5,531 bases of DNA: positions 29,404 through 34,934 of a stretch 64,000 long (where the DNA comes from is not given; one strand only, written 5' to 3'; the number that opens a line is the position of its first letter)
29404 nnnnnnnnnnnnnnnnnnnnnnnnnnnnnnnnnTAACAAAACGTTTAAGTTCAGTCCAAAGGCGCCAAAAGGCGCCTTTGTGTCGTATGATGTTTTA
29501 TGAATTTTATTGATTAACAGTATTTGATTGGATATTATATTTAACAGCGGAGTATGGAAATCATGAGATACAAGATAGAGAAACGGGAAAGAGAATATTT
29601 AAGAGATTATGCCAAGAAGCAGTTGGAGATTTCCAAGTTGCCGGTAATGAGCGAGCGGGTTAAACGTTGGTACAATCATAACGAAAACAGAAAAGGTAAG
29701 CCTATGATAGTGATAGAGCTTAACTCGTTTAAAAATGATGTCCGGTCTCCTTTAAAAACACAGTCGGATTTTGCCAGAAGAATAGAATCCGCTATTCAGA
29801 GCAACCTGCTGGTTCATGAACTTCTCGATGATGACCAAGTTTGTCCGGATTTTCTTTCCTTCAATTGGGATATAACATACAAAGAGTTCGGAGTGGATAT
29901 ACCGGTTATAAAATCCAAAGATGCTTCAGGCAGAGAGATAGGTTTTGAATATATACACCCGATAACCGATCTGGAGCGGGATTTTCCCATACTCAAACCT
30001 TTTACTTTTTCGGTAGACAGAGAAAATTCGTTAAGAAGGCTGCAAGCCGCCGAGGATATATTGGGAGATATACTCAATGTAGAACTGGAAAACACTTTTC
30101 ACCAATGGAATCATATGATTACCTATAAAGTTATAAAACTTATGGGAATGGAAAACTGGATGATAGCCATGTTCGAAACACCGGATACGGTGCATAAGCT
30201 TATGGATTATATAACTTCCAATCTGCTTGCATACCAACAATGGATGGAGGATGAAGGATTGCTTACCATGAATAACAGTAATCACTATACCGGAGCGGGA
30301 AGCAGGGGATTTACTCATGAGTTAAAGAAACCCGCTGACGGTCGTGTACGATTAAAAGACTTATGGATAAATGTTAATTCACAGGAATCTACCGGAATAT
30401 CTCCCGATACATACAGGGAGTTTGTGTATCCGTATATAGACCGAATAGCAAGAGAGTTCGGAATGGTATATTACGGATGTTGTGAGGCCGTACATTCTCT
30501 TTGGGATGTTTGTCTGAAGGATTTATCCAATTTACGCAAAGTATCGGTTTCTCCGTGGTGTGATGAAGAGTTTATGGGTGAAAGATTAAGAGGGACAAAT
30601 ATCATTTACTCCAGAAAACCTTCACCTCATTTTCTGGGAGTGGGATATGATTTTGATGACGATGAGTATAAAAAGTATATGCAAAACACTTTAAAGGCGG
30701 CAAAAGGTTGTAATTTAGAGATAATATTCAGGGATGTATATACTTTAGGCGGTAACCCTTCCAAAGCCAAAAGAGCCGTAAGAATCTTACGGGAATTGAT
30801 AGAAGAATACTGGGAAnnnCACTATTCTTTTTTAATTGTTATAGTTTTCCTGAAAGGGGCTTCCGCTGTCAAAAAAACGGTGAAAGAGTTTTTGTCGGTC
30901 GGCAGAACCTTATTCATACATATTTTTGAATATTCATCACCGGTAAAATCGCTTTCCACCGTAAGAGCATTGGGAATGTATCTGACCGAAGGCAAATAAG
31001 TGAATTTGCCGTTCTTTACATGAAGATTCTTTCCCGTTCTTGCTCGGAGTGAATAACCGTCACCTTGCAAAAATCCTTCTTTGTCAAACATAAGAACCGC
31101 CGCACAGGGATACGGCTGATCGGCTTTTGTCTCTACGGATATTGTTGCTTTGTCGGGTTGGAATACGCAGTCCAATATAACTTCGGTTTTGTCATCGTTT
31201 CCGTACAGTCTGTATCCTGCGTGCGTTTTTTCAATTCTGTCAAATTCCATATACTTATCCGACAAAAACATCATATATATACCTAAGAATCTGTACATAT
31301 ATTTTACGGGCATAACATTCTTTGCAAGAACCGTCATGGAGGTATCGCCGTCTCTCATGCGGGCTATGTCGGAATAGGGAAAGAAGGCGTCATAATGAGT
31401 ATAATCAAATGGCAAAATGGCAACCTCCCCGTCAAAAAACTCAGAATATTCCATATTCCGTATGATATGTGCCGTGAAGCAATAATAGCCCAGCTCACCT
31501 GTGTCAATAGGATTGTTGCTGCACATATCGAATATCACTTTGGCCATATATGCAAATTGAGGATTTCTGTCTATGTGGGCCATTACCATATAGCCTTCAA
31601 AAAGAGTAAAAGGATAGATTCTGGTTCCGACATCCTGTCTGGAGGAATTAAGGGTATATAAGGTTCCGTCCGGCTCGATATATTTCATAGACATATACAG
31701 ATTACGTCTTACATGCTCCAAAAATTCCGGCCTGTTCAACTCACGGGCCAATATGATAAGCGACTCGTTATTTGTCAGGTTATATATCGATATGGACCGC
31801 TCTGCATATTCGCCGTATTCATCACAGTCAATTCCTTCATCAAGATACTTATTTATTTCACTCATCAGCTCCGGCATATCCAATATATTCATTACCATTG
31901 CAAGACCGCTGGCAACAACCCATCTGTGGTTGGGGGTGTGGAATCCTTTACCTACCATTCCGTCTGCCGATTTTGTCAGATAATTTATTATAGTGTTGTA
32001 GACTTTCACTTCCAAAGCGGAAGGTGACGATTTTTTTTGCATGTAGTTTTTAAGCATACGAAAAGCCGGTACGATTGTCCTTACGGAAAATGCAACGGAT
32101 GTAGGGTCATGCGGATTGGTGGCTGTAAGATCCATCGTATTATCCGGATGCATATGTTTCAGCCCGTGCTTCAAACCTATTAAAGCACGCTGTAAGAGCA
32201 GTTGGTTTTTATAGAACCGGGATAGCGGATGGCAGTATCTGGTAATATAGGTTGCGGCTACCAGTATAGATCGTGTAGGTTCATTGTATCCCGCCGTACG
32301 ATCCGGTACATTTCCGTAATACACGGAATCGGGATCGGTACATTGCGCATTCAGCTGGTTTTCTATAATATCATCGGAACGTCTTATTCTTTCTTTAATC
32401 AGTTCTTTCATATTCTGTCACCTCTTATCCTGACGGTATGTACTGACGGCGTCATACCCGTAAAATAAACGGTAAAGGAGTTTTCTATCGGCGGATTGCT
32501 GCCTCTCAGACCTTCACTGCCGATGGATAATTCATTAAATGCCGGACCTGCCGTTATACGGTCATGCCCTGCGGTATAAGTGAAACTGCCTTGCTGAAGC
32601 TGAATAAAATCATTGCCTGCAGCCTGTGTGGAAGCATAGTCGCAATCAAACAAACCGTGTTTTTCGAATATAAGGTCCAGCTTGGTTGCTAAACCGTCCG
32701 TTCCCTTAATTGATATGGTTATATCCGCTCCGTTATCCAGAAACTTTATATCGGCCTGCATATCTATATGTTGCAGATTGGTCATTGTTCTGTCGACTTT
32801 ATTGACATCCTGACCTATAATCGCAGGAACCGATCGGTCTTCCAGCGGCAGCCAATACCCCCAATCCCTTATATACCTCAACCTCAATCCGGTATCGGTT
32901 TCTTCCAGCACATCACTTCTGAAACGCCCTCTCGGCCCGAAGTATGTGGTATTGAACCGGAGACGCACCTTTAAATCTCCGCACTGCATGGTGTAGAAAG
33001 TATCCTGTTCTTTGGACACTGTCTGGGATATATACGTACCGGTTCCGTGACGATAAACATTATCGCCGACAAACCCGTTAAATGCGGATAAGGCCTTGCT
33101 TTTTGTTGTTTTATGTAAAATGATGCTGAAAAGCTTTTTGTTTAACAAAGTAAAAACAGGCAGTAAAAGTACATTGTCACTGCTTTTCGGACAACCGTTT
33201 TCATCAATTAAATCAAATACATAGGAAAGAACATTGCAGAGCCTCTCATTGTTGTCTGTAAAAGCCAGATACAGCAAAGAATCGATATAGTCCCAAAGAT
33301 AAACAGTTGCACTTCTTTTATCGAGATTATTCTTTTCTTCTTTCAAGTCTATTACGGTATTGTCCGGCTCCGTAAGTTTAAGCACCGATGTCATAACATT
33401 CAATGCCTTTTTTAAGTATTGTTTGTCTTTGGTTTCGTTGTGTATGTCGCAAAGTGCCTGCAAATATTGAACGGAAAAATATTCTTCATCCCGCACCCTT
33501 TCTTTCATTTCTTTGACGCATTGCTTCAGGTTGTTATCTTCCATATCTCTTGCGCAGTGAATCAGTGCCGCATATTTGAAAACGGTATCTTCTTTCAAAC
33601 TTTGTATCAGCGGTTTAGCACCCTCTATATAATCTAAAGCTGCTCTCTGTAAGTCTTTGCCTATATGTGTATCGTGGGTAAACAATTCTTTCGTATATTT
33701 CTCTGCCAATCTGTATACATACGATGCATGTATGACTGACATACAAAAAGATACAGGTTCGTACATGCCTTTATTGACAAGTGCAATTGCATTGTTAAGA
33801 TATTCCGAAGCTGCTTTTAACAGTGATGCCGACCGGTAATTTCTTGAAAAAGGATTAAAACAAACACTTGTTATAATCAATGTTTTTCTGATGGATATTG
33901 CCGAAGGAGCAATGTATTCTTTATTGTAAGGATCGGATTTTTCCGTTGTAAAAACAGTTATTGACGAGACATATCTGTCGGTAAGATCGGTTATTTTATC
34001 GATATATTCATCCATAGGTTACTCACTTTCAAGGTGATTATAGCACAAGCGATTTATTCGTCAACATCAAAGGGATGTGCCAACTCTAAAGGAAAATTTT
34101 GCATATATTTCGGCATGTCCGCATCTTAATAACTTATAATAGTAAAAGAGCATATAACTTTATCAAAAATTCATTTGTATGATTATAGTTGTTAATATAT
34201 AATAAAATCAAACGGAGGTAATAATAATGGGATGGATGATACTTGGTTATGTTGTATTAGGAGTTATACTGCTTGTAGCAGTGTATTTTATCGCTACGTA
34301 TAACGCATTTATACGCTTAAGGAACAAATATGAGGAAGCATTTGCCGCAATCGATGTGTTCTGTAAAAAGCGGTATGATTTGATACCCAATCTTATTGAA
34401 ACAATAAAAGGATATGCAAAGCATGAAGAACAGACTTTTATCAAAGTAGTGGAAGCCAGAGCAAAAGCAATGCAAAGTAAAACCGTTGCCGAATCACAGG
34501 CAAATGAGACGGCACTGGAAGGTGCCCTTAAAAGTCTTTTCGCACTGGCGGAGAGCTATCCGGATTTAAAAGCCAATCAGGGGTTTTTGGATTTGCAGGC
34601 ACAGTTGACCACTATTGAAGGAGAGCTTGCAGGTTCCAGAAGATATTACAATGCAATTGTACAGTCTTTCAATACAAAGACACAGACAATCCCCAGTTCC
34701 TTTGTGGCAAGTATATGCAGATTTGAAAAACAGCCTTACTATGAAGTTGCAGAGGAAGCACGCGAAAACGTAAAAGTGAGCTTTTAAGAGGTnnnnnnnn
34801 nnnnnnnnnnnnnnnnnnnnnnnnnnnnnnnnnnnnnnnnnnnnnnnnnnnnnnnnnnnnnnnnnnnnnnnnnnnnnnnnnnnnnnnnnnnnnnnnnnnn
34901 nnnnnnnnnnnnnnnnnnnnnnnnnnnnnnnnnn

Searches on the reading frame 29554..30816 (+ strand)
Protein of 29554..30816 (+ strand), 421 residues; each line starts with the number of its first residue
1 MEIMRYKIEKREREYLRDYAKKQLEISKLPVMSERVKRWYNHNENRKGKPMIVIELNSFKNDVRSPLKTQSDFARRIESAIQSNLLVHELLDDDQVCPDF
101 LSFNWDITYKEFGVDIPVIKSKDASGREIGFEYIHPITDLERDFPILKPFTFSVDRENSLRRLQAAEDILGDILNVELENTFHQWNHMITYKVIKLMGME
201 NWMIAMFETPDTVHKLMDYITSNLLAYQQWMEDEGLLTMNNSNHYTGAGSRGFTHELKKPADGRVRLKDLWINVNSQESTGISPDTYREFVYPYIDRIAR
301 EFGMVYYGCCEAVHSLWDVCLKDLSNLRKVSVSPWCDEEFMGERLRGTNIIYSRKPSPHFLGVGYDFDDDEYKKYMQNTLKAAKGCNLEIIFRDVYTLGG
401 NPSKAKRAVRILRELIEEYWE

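Call 69: search_protein_families(library=pfam, proteins=[window:29554-30816:+], max_evalue=0.0001)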
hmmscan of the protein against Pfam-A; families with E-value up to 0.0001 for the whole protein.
window:29554-30816:+ (421 aa): 1 family
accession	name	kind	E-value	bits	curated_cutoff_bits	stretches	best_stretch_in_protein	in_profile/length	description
PF01208.23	URO-D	-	7.1e-06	25.7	23.9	0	197-232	154-195/346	Uroporphyrinogen decarboxylase (URO-D)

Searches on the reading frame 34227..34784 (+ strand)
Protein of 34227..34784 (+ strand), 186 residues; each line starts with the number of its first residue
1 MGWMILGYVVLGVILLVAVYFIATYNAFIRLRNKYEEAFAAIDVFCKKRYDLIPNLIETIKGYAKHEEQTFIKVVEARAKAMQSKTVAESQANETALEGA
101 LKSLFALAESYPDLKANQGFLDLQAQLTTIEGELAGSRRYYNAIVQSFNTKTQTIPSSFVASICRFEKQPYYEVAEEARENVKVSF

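Call 26: search_protein_families(library=pfam, proteins=[window:34227-34784:+], max_evalue=0.001)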
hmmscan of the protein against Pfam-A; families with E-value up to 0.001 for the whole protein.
window:34227-34784:+ (186 aa): 1 family
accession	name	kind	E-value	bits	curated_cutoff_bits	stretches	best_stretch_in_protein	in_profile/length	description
PF04011.17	LemA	-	2.5e-55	186.8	26.2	1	38-186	1-149/149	LemA family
